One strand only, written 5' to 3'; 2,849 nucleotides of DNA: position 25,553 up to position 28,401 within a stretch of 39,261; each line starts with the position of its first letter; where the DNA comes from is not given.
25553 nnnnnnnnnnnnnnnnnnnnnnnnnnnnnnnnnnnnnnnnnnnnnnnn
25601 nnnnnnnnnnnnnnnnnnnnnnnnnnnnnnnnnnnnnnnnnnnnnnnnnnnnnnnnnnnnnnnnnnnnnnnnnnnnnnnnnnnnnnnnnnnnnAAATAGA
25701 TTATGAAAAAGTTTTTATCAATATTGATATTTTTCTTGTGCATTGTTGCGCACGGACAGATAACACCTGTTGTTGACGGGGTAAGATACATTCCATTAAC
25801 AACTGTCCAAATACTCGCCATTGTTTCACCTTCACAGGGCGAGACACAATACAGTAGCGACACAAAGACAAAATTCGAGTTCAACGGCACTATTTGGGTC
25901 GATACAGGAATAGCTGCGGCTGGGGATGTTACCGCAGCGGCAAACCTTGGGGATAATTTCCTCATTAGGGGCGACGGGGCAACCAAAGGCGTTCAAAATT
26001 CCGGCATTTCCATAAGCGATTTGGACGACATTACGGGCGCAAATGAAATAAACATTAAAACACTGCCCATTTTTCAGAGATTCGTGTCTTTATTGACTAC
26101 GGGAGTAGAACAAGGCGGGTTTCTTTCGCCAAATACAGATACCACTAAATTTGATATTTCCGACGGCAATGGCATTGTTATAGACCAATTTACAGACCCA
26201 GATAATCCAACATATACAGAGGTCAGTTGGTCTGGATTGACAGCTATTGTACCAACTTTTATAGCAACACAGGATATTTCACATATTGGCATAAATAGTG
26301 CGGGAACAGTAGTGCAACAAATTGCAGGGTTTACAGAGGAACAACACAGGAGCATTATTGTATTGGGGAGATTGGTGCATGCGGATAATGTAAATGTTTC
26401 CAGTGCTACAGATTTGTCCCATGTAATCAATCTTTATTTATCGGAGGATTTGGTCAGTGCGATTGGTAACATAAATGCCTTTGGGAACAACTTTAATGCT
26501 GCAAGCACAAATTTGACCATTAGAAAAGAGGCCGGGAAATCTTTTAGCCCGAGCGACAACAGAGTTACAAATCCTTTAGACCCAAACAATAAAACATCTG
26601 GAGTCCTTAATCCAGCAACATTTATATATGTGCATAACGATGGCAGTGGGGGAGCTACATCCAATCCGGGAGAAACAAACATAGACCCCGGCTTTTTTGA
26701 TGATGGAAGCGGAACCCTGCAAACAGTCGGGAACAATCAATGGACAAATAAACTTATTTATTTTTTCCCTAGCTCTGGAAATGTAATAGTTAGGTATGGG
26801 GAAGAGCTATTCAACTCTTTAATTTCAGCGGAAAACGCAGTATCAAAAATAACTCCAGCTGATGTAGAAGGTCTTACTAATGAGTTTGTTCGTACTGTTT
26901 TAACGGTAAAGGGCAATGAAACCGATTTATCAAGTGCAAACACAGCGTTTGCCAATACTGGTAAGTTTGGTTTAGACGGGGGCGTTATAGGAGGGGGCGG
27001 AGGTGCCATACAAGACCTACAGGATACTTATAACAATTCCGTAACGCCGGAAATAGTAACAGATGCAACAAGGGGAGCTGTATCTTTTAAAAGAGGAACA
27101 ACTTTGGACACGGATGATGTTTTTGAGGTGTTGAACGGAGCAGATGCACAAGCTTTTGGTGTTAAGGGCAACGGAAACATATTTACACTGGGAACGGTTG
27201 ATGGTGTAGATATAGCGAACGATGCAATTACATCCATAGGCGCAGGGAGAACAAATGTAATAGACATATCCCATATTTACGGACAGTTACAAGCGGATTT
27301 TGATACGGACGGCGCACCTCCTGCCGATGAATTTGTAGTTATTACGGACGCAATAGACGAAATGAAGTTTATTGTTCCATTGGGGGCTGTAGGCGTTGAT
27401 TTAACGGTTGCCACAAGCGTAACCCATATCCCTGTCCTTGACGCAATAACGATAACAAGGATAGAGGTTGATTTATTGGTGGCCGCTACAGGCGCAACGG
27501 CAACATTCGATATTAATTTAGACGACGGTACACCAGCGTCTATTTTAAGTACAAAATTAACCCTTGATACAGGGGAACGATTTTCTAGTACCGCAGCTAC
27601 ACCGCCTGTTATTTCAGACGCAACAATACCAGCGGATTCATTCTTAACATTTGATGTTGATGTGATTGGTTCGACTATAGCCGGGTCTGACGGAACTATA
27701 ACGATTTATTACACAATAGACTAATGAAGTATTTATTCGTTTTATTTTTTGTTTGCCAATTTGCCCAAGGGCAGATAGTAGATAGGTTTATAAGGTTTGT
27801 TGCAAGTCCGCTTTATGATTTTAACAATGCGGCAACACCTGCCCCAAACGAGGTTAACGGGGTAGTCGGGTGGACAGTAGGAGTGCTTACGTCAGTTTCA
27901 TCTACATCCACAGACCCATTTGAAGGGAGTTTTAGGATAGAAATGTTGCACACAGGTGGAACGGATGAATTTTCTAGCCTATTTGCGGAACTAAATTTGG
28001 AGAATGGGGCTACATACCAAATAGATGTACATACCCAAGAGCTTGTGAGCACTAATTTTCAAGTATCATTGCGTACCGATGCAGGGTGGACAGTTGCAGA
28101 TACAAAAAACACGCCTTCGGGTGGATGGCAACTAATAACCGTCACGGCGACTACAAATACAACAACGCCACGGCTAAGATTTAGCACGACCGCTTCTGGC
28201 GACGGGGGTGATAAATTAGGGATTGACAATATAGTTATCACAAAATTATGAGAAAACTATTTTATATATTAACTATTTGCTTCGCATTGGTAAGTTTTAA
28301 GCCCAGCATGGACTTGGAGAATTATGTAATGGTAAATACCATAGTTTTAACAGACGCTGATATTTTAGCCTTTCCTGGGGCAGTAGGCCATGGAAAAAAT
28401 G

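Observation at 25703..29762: Three translationally coupled ORFs with Bacteroidota-style signal peptides (fibre/adhesin-like, CBM-like, PL1 pectate-lyase-like) just upstream of the holin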

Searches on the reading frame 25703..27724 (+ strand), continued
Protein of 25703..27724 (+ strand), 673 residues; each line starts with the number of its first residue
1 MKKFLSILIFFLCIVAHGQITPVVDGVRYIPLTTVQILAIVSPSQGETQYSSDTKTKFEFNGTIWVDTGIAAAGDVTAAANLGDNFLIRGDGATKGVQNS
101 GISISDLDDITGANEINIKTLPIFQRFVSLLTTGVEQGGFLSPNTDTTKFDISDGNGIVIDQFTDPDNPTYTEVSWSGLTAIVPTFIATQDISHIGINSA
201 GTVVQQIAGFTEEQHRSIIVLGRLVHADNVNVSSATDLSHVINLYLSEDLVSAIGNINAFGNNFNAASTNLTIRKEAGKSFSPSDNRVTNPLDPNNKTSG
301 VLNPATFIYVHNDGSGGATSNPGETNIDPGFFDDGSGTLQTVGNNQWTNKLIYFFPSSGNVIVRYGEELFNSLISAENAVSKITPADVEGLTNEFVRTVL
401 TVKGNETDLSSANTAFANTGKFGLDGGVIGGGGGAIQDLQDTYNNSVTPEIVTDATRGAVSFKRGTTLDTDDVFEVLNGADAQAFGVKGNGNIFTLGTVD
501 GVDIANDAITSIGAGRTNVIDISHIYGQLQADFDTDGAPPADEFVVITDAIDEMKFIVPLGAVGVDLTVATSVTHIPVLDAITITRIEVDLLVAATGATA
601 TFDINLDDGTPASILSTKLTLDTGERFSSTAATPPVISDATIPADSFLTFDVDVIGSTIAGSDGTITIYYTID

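Call 64: fold_search(model_id=the predicted structure, library=viral)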
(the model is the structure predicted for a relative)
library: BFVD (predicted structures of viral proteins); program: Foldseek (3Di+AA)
matches with E <= 10: 762; with E <= 0.001: 96
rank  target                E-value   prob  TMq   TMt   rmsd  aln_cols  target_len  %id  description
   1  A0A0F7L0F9            6.0e-37  1.00  0.26  0.30  27.3       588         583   20  Uncharacterized protein [uncultured marine virus]
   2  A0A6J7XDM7            8.4e-37  1.00  0.28  0.19  29.6       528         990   31  Uncharacterized protein [uncultured Caudovirales phage]
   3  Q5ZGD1                2.2e-31  1.00  0.25  0.18  45.2       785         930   16  (no name in the UniProt tables at hand)
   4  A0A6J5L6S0            4.3e-31  1.00  0.40  0.24  14.3       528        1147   24  Uncharacterized protein [uncultured Caudovirales phage]
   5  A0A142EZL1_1          5.7e-30  1.00  0.27  0.21  19.8       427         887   25  (no name in the UniProt tables at hand)
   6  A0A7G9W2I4            9.3e-30  1.00  0.28  0.14  45.4       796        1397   16  (no name in the UniProt tables at hand)
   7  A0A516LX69            9.8e-28  1.00  0.29  0.24  21.4       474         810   23  (no name in the UniProt tables at hand)
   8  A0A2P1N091            1.9e-26  1.00  0.41  0.22  10.6       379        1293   25  (no name in the UniProt tables at hand)
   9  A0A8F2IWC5            6.6e-24  1.00  0.26  0.44  15.0       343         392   24  Uncharacterized protein [Streptomyces phage KimJongPhill]
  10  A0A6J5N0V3            2.0e-23  1.00  0.27  0.30  18.5       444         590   19  Uncharacterized protein (Fragment) [uncultured Caudovirales phage]
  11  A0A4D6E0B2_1          3.4e-23  1.00  0.40  0.26   5.4       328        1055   26  (no name in the UniProt tables at hand)
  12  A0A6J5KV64            4.5e-22  1.00  0.40  0.20  12.4       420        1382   19  Uncharacterized protein [uncultured Caudovirales phage]
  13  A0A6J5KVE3            4.2e-21  1.00  0.24  0.14  27.8       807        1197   14  Major tropism determinant N-terminal domain-containing protein [uncultured Caudovirales phage]
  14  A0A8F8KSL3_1          1.6e-17  1.00  0.22  0.12  22.2       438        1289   17  Pectinesterase A/Acyl-CoA thioester hydrolase [Clandestinovirus]
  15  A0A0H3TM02            1.7e-16  1.00  0.22  0.13  37.0       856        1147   12  (no name in the UniProt tables at hand)
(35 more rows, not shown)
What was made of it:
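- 25703..27724 (+): P1, 673 aa: mosaic tail-fibre / receptor-binding-type protein with an N-terminal Sec/SPI signal peptide. BFVD fold matches to many Caudovirales fibre-like proteins, 1e-37 to 1e-10 (call 64).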

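Call 71: get_annotated_region(hit=H33, flank=6000)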
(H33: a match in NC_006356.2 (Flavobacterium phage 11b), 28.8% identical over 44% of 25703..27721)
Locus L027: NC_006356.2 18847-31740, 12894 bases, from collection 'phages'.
description: Flavobacterium phage 11b, complete genome.
organism: Flavobacterium phage 11b (NCBI taxid 294631)
taxonomy: Viruses; Duplodnaviria; Heunggongvirae; Uroviricota; Caudoviricetes
host: Flavobacterium sp.; source: Arctic Flavobacterium; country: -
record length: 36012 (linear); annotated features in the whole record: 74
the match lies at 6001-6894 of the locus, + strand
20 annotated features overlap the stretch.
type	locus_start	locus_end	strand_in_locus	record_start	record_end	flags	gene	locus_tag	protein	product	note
CDS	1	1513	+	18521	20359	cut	-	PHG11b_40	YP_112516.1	hypothetical protein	-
CDS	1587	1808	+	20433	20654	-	-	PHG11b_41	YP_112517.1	hypothetical protein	predicted by Glimmer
CDS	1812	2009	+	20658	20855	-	-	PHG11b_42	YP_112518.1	hypothetical protein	predicted by Glimmer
CDS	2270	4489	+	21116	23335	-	-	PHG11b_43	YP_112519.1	hypothetical protein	predicted by Glimmer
CDS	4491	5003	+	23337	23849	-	-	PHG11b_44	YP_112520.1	major tail protein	predicted by Glimmer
CDS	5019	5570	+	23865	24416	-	-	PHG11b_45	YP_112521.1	hypothetical protein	predicted by Glimmer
CDS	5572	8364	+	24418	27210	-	-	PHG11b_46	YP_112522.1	peptidase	-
CDS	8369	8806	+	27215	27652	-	-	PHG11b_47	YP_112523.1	hypothetical protein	-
misc_feature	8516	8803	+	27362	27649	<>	-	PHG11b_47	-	-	HOOK; Region: HOOK protein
CDS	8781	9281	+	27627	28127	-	-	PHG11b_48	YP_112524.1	endolysin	-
misc_feature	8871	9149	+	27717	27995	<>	-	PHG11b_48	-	-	chitinase_glyco_hydro_19; Region: Glycoside hydrolase family 19 chitinase domain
CDS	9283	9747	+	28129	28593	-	-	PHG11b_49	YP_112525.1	hypothetical protein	-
CDS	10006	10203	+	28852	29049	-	-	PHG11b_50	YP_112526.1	hypothetical protein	predicted by Glimmer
CDS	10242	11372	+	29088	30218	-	-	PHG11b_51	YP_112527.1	hypothetical protein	-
CDS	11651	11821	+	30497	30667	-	-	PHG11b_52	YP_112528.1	hypothetical protein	predicted by Glimmer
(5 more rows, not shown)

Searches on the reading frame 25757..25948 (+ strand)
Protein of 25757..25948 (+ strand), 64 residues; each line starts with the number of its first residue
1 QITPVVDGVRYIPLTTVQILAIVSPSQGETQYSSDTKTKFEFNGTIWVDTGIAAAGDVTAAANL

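Call 88: search_protein_families(library=pfam, alignment_id=A4, max_evalue=5)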
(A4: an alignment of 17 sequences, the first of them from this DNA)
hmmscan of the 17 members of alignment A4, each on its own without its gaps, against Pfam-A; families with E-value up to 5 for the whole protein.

A. member 1, seq(64 aa): 1 family
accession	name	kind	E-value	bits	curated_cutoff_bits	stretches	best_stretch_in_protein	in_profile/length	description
PF16219.11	DUF4879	-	0.041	14.7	22.7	1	12-46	4-41/125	Domain of unknown function (DUF4879)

B. families by the number of members that match (of 17 scanned): 6 families
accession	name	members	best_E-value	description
PF02885.22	Glycos_trans_3N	1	0.016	Glycosyl transferase family, helical bundle domain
PF09460.16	Saf-Nte_pilin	1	0.016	Saf-pilin pilus formation protein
PF16219.11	DUF4879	1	0.041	Domain of unknown function (DUF4879)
PF10983.13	DUF2793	1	0.096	Protein of unknown function (DUF2793)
PF14993.11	Neuropeptide_S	1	0.2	Neuropeptide S precursor protein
PF24964.1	DUF7769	1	0.2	Domain of unknown function (DUF7769)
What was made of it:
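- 25757..25954 (+): P1 post-SP N-module, residues 19-84: ...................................... A relationship to DUF2793 is inconclusive (call 88).
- Tried and rejected: Only 1 of 17 members matched, at E about 0.1, so this is inconclusive (call 88).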

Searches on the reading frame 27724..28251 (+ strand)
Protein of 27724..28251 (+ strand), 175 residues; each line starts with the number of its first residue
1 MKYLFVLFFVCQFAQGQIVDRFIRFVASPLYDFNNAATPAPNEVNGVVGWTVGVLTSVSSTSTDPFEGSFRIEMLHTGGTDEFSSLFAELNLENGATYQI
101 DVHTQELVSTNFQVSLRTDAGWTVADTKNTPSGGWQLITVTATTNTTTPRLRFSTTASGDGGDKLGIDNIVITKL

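Call 4: search_protein_families(library=pfam, proteins=[window:27724-28251:+], max_evalue=0.1)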
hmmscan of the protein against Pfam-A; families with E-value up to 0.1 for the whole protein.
window:27724-28251:+ (175 aa): 2 families
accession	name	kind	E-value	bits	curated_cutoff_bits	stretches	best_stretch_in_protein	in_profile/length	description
PF02018.23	CBM_4_9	-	0.00016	22.5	25.9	1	45-155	12-129/136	Carbohydrate binding domain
PF00629.30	MAM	-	0.095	13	26.4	0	109-173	86-153/158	MAM domain, meprin/A5/mu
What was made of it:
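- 27724..28251 (+): P2, 175 aa: signal peptide (residues 1-16, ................|Q; nt 27724-27771) plus a CBM4/9-like beta-sandwich (residues ~45-175). Pfam CBM_4_9 1.6e-4, below the gathering score (call 4).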

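Call 5: search_protein_families(library=phrogs, proteins=[window:27724-28251:+], max_evalue=0.01)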
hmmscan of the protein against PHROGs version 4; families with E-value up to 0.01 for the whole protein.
window:27724-28251:+ (175 aa): 0 families

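Call 12: search_protein_families(library=ncbifam, proteins=[window:27724-28251:+], max_evalue=0.1)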
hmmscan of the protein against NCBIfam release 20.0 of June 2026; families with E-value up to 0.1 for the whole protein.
window:27724-28251:+ (175 aa): 2 families
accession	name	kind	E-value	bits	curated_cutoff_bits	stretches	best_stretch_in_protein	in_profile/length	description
NF048003.1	GTA_spike_fiber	domain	0.00084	19.9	36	1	48-162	19-151/182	phage head spike fiber domain-containing protein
NF038128.1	choice_anch_J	domain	0.012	15.8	30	1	97-172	79-162/162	choice-of-anchor J domain-containing protein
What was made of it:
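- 27724..28251 (+): NCBIfam GTA head-spike-fibre domain 8e-4 (call 12).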

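Call 19: find_homologous_proteins(query=window:27724-28248:+, max_evalue=0.001)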
Query window:27724-28248:+ (175 aa): 2 proteins with E <= 0.001 among 104 candidates.
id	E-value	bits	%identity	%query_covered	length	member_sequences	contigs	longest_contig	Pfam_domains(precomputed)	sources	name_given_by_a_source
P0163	9.7e-111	385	100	100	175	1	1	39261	-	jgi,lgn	-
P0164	1.8e-54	202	57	100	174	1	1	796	PF02018.24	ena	-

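Call 29: search_protein_representatives(protein=window:27724-28248:+)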
Query: 175 residues. Proteins with E-value up to 0.001 (for the whole library): 83; up to 1e-10: 20; up to 1e-30: 1. The best 83 are listed.
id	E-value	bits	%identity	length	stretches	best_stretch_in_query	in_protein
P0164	5.8e-55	201.9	58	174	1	5-175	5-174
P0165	9.6e-24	100.3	40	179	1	5-175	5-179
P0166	9.7e-20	87.3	37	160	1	28-174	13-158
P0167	1.1e-18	83.9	42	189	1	7-173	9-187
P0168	1.7e-18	83.3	34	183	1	3-174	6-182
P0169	5.3e-18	81.7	36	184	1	2-173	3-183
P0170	1.4e-16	77.0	38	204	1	13-173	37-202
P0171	3.3e-16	75.8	35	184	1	1-174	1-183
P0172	4.0e-16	75.5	32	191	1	4-174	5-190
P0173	5.3e-15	71.9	35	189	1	2-175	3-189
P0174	1.1e-14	70.8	32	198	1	24-172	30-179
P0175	3.1e-14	69.4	38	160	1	30-174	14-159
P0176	7.5e-14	68.2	36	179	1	2-173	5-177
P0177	1.7e-13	67.0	31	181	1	5-173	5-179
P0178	6.7e-12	61.8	38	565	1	28-174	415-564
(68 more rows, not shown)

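Call 62: search_dna_similar(query=window:27724-28248:+, collection=phages, mode=protein, max_rows=25, max_evalue=0.001)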
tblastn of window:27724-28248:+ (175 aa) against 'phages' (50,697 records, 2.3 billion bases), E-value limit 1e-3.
No match.
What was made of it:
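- Tried and rejected: tblastn of P2 against cultured phages gave no match (call 62).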

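Call 80: search_solved_structures(query=A3, max_evalue=1)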
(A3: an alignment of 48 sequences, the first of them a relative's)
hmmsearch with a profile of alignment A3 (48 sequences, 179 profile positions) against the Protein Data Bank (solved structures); distinct sequences matched with E-value up to 1: 30.
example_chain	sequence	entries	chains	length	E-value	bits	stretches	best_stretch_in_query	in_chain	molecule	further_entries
3jxs_A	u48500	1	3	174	1.2e-05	28.6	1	49-177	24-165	Xylanase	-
2y64_A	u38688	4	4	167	3.4e-05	27.1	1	49-177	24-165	XYLANASE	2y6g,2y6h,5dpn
4bj0_A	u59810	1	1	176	4e-05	26.8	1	49-177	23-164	XYLANASE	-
2y6j_A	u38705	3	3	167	6.8e-05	26.1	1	49-177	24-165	XYLANASE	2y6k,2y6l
6yf6_A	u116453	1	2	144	7.3e-05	26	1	78-174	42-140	Galactose-binding lectin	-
1k42_A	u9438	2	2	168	7.5e-05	26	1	49-177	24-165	Xylanase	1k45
1gui_A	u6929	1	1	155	0.00086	22.5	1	57-176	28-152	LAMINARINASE 16A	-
4mgq_A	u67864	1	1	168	0.0033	20.6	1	92-164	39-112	Glycosyl hydrolase family 10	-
4lxo_A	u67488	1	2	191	0.043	17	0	89-115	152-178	Fibronectin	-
6xay_A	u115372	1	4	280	0.05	16.8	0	76-143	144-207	Fibronectin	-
7u01_A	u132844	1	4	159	0.075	16.2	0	83-119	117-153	Receptor-type tyrosine-protein phosphatase eta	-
8tu1_A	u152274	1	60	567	0.19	14.9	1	84-140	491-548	VP2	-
6utk_L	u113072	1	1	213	0.24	14.5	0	91-125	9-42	B11 Fab Light Chain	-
6uul_B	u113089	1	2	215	0.28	14.3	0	91-125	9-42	D5 Fab Light Chain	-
6uuh_D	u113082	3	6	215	0.28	14.3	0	91-125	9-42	B11 Fab Light Chain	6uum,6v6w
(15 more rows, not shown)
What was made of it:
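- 27724..28251 (+): The family profile A3 hits CBM4-2 structures 3jxs, 2y64 and 1k42 at about 1e-5 and the laminarinase CBM4 1gui (call 80).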

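Call 81: search_protein_families(library=pfam, alignment_id=A3, max_evalue=0.01)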
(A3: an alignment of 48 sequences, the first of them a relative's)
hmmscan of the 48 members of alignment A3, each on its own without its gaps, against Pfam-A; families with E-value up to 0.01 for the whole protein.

A. member 1, P0163 (175 aa): 1 family
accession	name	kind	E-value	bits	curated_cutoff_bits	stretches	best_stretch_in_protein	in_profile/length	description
PF02018.23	CBM_4_9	-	0.00016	22.5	25.9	1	45-155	12-129/136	Carbohydrate binding domain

B. families by the number of members that match (of 48 scanned): 6 families
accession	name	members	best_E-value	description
PF02018.23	CBM_4_9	13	2.7e-09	Carbohydrate binding domain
PF03422.21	CBM_6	1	7e-06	Carbohydrate binding module (family 6)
PF09458.16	H_lectin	1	0.0001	H-type lectin domain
PF04862.18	DUF642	1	0.00032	Protein of unknown function (DUF642)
PF03080.22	Neprosin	1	0.0052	Neprosin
PF00629.30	MAM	1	0.0066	MAM domain, meprin/A5/mu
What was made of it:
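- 27724..28251 (+): 13 of 48 members hit CBM_4_9 (call 81).
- On CBM4/9 carbohydrate-binding module (P2): Met at family level: profile A3 versus CBM4-2 (3jxs, 2y64, 1k42) about 1e-5, 1gui 9e-4 (call 80), and 13 of 48 members hit PF02018, best 2.7e-9 (call 81).
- Checked: P2's CBM assignment is confirmed at profile level (CBM4-2 about 1e-5; 13 of 48 family members hit Pfam CBM_4_9; calls 80, 81).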
